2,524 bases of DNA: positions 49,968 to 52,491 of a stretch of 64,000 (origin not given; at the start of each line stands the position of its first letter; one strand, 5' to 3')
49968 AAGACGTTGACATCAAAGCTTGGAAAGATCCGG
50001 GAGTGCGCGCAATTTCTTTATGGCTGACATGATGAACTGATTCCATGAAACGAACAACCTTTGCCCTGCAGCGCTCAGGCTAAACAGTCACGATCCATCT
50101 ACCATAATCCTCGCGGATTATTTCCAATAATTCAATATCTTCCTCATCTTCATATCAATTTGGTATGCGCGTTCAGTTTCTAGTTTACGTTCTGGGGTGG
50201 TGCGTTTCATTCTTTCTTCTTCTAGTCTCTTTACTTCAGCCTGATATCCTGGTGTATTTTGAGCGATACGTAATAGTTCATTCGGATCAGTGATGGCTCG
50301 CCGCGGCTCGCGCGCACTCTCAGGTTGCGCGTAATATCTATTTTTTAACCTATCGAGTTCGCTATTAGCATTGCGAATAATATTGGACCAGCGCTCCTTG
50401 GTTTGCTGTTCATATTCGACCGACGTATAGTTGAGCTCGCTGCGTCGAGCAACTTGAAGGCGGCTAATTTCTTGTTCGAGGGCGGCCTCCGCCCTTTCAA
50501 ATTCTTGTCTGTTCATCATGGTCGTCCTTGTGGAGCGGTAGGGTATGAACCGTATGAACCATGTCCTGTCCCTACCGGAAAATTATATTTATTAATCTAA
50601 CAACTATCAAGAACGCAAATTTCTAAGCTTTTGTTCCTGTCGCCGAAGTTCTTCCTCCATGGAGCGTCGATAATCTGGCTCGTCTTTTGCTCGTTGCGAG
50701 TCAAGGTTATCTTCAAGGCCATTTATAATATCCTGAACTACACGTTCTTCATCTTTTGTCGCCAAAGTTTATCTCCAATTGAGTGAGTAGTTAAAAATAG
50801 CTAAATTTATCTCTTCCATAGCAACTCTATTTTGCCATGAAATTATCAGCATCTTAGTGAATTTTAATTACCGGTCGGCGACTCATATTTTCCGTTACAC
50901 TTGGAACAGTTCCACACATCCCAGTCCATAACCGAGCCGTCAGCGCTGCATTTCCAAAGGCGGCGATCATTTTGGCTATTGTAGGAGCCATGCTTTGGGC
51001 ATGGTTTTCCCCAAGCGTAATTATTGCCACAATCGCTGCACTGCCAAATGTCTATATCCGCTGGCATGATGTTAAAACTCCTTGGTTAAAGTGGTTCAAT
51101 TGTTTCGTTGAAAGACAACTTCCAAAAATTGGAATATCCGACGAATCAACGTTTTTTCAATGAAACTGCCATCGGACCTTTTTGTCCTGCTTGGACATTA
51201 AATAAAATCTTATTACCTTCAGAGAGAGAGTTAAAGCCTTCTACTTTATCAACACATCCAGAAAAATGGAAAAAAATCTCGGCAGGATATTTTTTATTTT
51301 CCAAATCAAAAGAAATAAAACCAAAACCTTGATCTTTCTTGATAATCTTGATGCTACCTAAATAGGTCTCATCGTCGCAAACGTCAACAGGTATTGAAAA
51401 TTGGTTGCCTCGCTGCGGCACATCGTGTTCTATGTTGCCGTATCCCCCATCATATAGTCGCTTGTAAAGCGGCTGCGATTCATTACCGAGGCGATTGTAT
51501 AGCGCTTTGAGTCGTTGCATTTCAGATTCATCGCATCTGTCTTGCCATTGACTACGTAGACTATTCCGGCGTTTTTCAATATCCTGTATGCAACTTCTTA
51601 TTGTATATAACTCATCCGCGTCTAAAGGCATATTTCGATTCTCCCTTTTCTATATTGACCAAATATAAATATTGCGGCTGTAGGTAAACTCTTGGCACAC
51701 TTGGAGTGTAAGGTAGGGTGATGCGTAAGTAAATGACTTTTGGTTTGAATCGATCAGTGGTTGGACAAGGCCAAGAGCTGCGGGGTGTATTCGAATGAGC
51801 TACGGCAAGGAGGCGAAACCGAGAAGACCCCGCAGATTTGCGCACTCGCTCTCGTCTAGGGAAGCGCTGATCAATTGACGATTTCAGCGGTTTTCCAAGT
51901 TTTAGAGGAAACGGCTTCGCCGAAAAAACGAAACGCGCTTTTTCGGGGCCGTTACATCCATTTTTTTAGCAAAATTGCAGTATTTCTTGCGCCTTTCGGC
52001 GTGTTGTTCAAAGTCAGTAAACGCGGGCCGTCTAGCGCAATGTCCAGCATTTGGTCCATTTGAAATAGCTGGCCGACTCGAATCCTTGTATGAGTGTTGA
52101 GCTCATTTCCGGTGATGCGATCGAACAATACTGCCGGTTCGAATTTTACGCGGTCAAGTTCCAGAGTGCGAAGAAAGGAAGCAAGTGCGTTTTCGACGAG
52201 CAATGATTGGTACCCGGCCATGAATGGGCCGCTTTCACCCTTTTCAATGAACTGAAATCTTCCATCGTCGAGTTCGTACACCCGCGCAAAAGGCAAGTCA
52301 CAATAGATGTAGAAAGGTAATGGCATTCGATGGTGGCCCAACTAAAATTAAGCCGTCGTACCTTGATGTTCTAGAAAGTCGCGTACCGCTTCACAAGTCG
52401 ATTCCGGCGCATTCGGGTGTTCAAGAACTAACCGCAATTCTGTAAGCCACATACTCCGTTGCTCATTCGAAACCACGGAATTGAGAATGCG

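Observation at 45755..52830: Low-G+C island: plasmid partition pair plus a one-strand string of ~10 unassignable small genes between mocR and htpG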

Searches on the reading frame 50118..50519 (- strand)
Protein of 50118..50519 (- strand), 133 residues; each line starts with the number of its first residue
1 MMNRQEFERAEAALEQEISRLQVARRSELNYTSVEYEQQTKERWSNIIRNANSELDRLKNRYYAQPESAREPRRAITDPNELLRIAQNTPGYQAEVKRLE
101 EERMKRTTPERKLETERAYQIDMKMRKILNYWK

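Call 4: search_protein_families(library=pfam, max_evalue=0.1, proteins=[window:50118-50519:-])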
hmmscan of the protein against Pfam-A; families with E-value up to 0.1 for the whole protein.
window:50118-50519:- (133 aa): 1 family
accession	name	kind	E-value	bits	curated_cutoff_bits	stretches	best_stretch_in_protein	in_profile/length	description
PF00401.25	ATP-synt_DE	-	0.05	14.2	24.6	1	5-24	27-46/47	ATP synthase, Delta/Epsilon chain, long alpha-helix domain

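Call 14: search_protein_families(library=phrogs, max_evalue=0.01, proteins=[window:50118-50519:-])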
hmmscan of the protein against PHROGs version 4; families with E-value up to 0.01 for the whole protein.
window:50118-50519:- (133 aa): 0 families

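Call 40: search_protein_families(library=ncbifam, max_evalue=0.1, proteins=[window:50118-50519:-])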
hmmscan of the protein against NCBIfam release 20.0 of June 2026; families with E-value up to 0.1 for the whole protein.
window:50118-50519:- (133 aa): 1 family
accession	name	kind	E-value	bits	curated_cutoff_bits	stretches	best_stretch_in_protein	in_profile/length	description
NF001962.0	PRK00736.1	equivalog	0.026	14.2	72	1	27-79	16-66/69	hypothetical protein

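Call 69: search_protein_families(library=padloc, max_evalue=0.01, proteins=[window:50118-50519:-])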
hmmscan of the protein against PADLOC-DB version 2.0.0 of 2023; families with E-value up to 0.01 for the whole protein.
window:50118-50519:- (133 aa): 0 families

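Call 106: find_related_loci(query=window:50118-50519:-, collection=viral_contigs, flank=5000)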
Query window:50118-50519:- (133 aa) in viral_contigs; peptide patterns used: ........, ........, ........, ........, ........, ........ (x = any residue, [..] = any of these).
10 stretches matched a pattern, but none encodes a relative of the query by tblastn (E <= 1e-3).

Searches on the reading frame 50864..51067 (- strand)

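Call 4: search_protein_families(library=pfam, max_evalue=0.1, proteins=[window:50864-51067:-])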
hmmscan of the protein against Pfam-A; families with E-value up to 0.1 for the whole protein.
window:50864-51067:- (67 aa): 1 family
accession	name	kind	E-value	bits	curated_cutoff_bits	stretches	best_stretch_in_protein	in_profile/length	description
PF12760.12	Zn_ribbon_IS1595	-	0.0053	17.1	25.4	0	7-15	37-45/46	Transposase zinc-ribbon domain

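Call 15: search_protein_families(library=phrogs, max_evalue=0.01, proteins=[window:50864-51067:-])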
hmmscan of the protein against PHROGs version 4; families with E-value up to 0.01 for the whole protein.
window:50864-51067:- (67 aa): 0 families

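Call 69: search_protein_families(library=padloc, max_evalue=0.01, proteins=[window:50864-51067:-])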
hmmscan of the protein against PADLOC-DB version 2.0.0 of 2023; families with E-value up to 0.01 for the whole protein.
window:50864-51067:- (67 aa): 0 families

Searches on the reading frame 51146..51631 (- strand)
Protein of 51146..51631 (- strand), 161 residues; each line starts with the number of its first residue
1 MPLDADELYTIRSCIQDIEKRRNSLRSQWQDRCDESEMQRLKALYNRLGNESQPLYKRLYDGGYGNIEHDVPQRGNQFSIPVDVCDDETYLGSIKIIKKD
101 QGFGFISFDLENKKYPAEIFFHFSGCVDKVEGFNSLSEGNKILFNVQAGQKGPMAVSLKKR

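Call 4: search_protein_families(library=pfam, max_evalue=0.1, proteins=[window:51146-51631:-])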
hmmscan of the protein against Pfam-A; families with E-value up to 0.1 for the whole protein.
window:51146-51631:- (161 aa): 2 families
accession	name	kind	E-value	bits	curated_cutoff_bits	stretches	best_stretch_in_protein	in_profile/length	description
PF00313.28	CSD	-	7e-12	45.5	27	1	92-159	3-64/66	'Cold-shock' DNA-binding domain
PF11325.14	DUF3127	-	0.086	13.5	27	0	112-146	32-66/85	Domain of unknown function (DUF3127)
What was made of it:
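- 51146..51631 (-): o161, which has a unique ~90-aa N-terminal region plus a C-terminal cold-shock domain. The RNP1 (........) and RNP2 (IFFHF) motifs are intact. PF00313 at 7e-12 (call 4).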

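Call 15: search_protein_families(library=phrogs, max_evalue=0.01, proteins=[window:51146-51631:-])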
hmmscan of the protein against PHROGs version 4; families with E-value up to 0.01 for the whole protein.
window:51146-51631:- (161 aa): 1 family
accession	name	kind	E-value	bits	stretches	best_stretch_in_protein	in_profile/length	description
phrog_729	-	other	4.5e-08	33.5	1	88-158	12-76/277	cold shock protein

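Call 19: find_encoding_contigs(protein=window:51146-51631:-, flank=10000, max_places=10)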
Protein window:51146-51631:- (161 aa): 1 contig read that carries it; 1 place shown.
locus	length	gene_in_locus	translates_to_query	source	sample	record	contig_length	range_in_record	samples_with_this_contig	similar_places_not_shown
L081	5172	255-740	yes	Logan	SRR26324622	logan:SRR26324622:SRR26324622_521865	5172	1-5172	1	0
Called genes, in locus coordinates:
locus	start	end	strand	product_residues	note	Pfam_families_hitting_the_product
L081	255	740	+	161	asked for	PF00313:CSD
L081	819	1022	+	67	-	-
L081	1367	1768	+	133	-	-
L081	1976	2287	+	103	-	-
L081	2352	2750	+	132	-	-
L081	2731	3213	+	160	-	-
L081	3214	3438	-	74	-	-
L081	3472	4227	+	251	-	-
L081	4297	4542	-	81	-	-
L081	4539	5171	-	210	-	?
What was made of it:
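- Checked: An independent gene caller on a Logan assembly calls most of them (call 19).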

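Call 40: search_protein_families(library=ncbifam, max_evalue=0.1, proteins=[window:51146-51631:-])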
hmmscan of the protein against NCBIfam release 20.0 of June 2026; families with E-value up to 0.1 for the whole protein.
window:51146-51631:- (161 aa): 9 families
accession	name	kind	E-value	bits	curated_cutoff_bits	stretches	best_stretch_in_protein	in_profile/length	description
NF049933.1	TransAntitermCspE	equivalog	1.9e-12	47.1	120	1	91-157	5-65/69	transcription antiterminator/RNA stability regulator CspE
NF008190.0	PRK10943.1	subfamily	2.7e-10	40.1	137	1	92-157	6-65/69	cold shock-like protein CspC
NF007679.0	PRK10354.1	subfamily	3.6e-10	40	130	1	92-156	7-65/70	RNA chaperone/antiterminator CspA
NF007062.0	PRK09507.1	subfamily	4.7e-09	36.1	133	1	92-157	6-65/69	transcription antiterminator/RNA stability regulator CspE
TIGR02381.1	cspD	equivalog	2.4e-08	33.8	115.4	1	92-158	4-64/68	cold shock domain-containing protein CspD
NF007378.0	PRK09890.1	equivalog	1.7e-07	31.4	144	1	92-156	7-65/70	cold shock protein CspG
NF038236.1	retron_eff_Se72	equivalog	2.7e-05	24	82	1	92-160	1-61/62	retron Se72 family effector protein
NF011574.0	PRK14998.1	equivalog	0.00022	21.4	147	1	91-155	3-61/73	cold shock-like protein CspD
NF007405.0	PRK09937.1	equivalog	0.00037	20.6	152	1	92-155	4-61/74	cold shock-like protein CspD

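Call 69: search_protein_families(library=padloc, max_evalue=0.01, proteins=[window:51146-51631:-])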
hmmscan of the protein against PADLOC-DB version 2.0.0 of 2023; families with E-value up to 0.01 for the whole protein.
window:51146-51631:- (161 aa): 1 family
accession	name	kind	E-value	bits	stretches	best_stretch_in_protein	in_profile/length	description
PDLC02916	CSD_V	-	1.2e-05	23.1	1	91-160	3-63/64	-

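Call 105: find_related_loci(query=window:51146-51631:-, collection=viral_contigs, flank=5000)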
Query window:51146-51631:- (161 aa) in viral_contigs; peptide patterns used: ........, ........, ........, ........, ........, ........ (x = any residue, [..] = any of these).
27 stretches matched a pattern, but none encodes a relative of the query by tblastn (E <= 1e-3).

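Call 109: list_cluster_members(proteins=[window:51146-51631:-, window:50864-51067:-, window:50118-50519:-, window:49599-49910:-, window:49136-49534:-, window:48673-49155:-, window:52348-52782:-, window:51952-52341:-, window:47659-48414:-, window:46261-46614:-])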
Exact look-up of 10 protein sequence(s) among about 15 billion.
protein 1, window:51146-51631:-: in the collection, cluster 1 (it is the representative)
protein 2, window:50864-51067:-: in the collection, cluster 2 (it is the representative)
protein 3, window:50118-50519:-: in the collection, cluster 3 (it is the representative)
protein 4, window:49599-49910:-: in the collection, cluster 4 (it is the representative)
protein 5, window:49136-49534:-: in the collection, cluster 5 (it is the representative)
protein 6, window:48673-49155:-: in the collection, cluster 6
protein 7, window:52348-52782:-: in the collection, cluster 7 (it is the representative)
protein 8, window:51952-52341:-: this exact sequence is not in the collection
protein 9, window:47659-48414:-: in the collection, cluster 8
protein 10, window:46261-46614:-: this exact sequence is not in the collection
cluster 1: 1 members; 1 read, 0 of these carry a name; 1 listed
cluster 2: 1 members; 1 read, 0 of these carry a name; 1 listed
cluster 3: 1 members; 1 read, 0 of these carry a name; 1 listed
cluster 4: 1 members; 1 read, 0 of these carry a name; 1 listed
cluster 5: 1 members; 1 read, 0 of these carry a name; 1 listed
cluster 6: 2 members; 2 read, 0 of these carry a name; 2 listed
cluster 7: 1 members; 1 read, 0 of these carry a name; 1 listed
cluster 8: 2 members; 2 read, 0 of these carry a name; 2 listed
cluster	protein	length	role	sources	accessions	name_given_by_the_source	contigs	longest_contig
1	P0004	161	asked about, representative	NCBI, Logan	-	-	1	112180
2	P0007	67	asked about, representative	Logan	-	-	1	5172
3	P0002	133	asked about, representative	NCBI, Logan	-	-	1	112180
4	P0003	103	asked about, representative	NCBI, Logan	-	-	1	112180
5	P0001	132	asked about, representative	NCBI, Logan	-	-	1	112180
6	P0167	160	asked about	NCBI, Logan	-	-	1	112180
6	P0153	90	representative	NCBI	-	-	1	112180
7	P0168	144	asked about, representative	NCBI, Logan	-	-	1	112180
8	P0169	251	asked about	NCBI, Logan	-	-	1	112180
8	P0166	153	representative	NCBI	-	-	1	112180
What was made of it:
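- Strain-unique proteins: the eight island proteins found in the collection have no cluster-mate from another genome (call 109).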

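Call 112: search_solved_structures(query=window:51146-51631:-, max_evalue=0.01)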
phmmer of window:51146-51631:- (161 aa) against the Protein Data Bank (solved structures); distinct sequences matched with E-value up to 0.01: 25.
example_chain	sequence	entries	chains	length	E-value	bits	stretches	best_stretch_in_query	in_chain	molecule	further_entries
2lxj_A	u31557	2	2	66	2.3e-08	37.5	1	92-160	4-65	Cold shock-like protein CspLA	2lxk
1mjc_A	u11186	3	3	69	2.9e-08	37.2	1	92-156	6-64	MAJOR COLD-SHOCK PROTEIN 7.4 | PROTEIN (COLD-SHOCK PROTEIN A) | Cold shock protein CspA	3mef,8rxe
2l15_A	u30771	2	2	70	3e-08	37.2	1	92-156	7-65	Cold shock protein CspA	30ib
8h1i_B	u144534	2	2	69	1.1e-07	35.3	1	92-158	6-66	Cold shock-like protein CspC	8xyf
2i5m_X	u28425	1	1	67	2.6e-07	34.1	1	92-160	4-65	Cold shock protein cspB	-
1g6p_A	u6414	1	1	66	1.2e-06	32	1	92-159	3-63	COLD SHOCK PROTEIN TMCSP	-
3i2z_B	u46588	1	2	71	1.4e-06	31.7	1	91-157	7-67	RNA chaperone, negative regulator of cspA transcription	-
7ot5_B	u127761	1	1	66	1.5e-06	31.7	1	92-156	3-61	Cold shock protein CspB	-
6t00_A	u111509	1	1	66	1.7e-06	31.4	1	92-160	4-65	Cold shock protein CspD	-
1csp_A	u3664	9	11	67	1.8e-06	31.4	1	92-160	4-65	COLD SHOCK PROTEIN B(CSPB) | MAJOR COLD-SHOCK PROTEIN | Cold shock protein cspB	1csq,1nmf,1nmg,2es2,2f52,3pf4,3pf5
2i5l_X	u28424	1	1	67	3.8e-06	30.4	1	92-157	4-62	Cold shock protein cspB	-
3cam_A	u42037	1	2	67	4.5e-06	30.1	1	92-158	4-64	Cold-shock domain family protein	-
1hza_A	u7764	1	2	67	5.8e-06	29.8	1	92-160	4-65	COLD SHOCK PROTEIN CSPB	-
1hzb_A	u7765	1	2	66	7e-06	29.5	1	92-160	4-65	COLD SHOCK PROTEIN CSPB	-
1c9o_A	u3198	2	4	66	8e-06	29.3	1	92-159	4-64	COLD-SHOCK PROTEIN | Cold shock protein cspB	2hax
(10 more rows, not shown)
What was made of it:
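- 51146..51631 (-): CspA-family PDB hits (call 112).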

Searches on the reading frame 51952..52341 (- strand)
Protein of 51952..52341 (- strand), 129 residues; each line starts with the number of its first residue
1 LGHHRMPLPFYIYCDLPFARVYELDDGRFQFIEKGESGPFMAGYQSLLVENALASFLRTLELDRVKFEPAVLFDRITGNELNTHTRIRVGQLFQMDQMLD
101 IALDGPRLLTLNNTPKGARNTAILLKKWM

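Call 4: search_protein_families(library=pfam, max_evalue=0.1, proteins=[window:51952-52341:-])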
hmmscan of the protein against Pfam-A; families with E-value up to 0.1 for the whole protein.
window:51952-52341:- (129 aa): 0 families

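Call 15: search_protein_families(library=phrogs, max_evalue=0.01, proteins=[window:51952-52341:-])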
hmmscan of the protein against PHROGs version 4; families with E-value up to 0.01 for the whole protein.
window:51952-52341:- (129 aa): 0 families

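Call 40: search_protein_families(library=ncbifam, max_evalue=0.1, proteins=[window:51952-52341:-])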
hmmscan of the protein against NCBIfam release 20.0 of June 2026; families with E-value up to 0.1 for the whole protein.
window:51952-52341:- (129 aa): 0 families

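Call 42: search_solved_structures(query=A2, max_evalue=1)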
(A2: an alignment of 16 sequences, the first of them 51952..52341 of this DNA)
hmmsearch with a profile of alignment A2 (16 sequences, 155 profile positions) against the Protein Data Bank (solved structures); distinct sequences matched with E-value up to 1: 1.
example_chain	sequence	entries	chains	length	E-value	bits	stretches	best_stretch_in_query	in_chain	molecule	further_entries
4ap4_A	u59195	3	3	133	0.41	13.2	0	104-137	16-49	E3 UBIQUITIN LIGASE RNF4 | E3 UBIQUITIN-PROTEIN LIGASE RNF4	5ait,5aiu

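Call 63: find_related_loci(query=A6, collection=metagenome_contigs, flank=6000)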
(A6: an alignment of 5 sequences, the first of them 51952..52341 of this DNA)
Query A6 (129 aa) in metagenome_contigs; peptide patterns used: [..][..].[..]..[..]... (x = any residue, [..] = any of these).
178 stretches matched a pattern; 78 encode a relative of the query (tblastn E <= 1e-3); 78 distinct loci.
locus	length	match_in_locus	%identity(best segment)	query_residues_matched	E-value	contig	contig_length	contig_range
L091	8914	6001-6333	71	3-113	3e-48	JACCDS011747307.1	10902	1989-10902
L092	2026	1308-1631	62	6-113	1e-43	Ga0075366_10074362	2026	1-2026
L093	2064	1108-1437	62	4-113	5e-43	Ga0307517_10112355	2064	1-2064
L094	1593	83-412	61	4-113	1e-43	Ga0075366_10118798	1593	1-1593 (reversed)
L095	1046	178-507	60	4-113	1e-44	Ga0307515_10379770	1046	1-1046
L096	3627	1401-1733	58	3-113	5e-40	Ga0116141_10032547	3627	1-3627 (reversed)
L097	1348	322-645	60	6-113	1e-38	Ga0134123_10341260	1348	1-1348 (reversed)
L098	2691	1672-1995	56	6-113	3e-37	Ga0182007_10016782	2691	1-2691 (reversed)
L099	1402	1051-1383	54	3-113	1e-36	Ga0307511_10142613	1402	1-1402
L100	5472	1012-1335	56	6-113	2e-35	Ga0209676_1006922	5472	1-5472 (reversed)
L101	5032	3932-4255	56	6-113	2e-35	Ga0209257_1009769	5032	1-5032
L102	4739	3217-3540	55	6-113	4e-35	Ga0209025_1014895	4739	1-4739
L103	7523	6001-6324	55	6-113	4e-35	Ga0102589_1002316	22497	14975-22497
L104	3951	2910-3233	56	6-113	3e-35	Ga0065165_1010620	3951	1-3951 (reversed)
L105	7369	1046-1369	55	6-113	1e-34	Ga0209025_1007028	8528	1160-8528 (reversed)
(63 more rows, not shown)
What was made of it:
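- Tried and rejected: A 5-sequence profile worked (call 63).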

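Call 69: search_protein_families(library=padloc, max_evalue=0.01, proteins=[window:51952-52341:-])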
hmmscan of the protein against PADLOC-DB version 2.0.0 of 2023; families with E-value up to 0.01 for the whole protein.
window:51952-52341:- (129 aa): 0 families

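Call 84: predict_structure(alignment_id=A2)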
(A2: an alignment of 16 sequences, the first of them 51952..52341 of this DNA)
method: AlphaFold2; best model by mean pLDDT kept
length: 129 residues; sequences in the alignment: 16
mean_pLDDT: 82.3   pTM: 0.74
mean pLDDT of the five models: 82.3, 81.4, 81.4, 80.6, 79.7
residues with pLDDT >= 90: 62; 70-90: 37; 50-70: 25; < 50: 5
segments of 3 or more residues with pLDDT < 50: 127-129
pLDDT, mean of each block of 10 residues (from residue 1): 58 77 95 91 88 93 94 97 95 85 81 60 51
secondary structure, 60 per line:
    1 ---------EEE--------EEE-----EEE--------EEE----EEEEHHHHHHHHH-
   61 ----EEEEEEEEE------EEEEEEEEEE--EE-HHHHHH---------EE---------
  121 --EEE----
elements in order: E10-12 E21-23 E29-31 E40-42 E47-50 H51-59 E65-73 E80-89 H95-100 E123-125

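Call 87: fold_search(model_id=the predicted structure, library=pdb)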
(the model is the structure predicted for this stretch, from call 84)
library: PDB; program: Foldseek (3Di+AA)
matches with E <= 10: 145; with E <= 0.001: 0
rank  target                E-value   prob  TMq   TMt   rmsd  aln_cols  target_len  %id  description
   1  6a4c_MODEL_1_A        7.7e-02  0.97  0.42  0.27  10.9        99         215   14  Solution structure of MXAN_0049 (released 2019-06-19)
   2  6xn3_G                1.4e+00  0.06  0.16  0.11  16.6        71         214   14  Structure of the Lactococcus lactis Csm CTR_4:3 CRISPR-Cas Complex (released 2022-01-12)
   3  9ash_G                1.8e+00  0.07  0.17  0.11  13.9        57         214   12  Cryo-EM structure of the active Lactococcus lactis Csm bound to target in post-cleavage stage (released 2024-08-14)
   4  3fpt_B                1.8e+00  0.04  0.14  0.19  12.4        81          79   16  The Crystal Structure of the Complex between Evasin-1 and CCL3 (released 2010-01-26)
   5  9ash_F                1.9e+00  0.06  0.16  0.11  14.4        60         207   15  Cryo-EM structure of the active Lactococcus lactis Csm bound to target in post-cleavage stage (released 2024-08-14)
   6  6xn3_F                1.9e+00  0.05  0.16  0.11  16.3        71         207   14  Structure of the Lactococcus lactis Csm CTR_4:3 CRISPR-Cas Complex (released 2022-01-12)
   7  6mut_C                2.1e+00  0.04  0.16  0.09  16.1        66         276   12  Cryo-EM structure of ternary Csm-crRNA-target RNA with anti-tag sequence complex in type III-A CRISPR-Cas system (released 2018-12-12)
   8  6ifl_F                2.1e+00  0.02  0.15  0.10  14.3       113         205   12  Cryo-EM structure of type III-A Csm-NTR complex (released 2018-12-12)
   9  6eud                  2.2e+00  0.06  0.18  0.04  12.7        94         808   13  Crystal structure of E. coli DExH-box NTPase HrpB (released 2018-09-12)
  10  9g9k_D                2.3e+00  0.02  0.12  0.09  16.1        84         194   10  CryoEM structure of Enterococcus italicus Csm-crRNA-CTR2 complex (4.3) bound to AMPNPP (released 2025-01-29)
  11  8s9x_A                2.5e+00  0.03  0.15  0.04  15.0        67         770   16  CRISPR-Cas type III-D effector complex bound to self-target RNA in a post-cleavage state (released 2024-04-24)
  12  9g9b_E                2.6e+00  0.06  0.17  0.11  13.9        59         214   10  CryoEM structure of Enterococcus italicus Csm-crRNA (4.3) complex (released 2025-01-29)
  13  6xn5_H                2.6e+00  0.01  0.13  0.09  16.1        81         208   17  Structure of the Lactococcus lactis Csm Apo- CRISPR-Cas Complex (released 2022-01-12)
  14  7uzy_A                2.8e+00  0.05  0.17  0.12  14.2        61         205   10  Staphylococcus epidermidis RP62A CRISPR effector complex with non-self target RNA 2 (released 2022-07-06)
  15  7uzy_B                2.9e+00  0.05  0.17  0.12  15.0        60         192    3  Staphylococcus epidermidis RP62A CRISPR effector complex with non-self target RNA 2 (released 2022-07-06)
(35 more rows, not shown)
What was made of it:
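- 51952..52341 (-): o129, a 3'-truncated member of a ~145-aa family of unknown function. It lacks the conserved C-terminal …FVSPxLK…LRFSEGL. Best PDB match is the MXAN_0049 immunity protein, E 0.077 (calls 84, 87).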
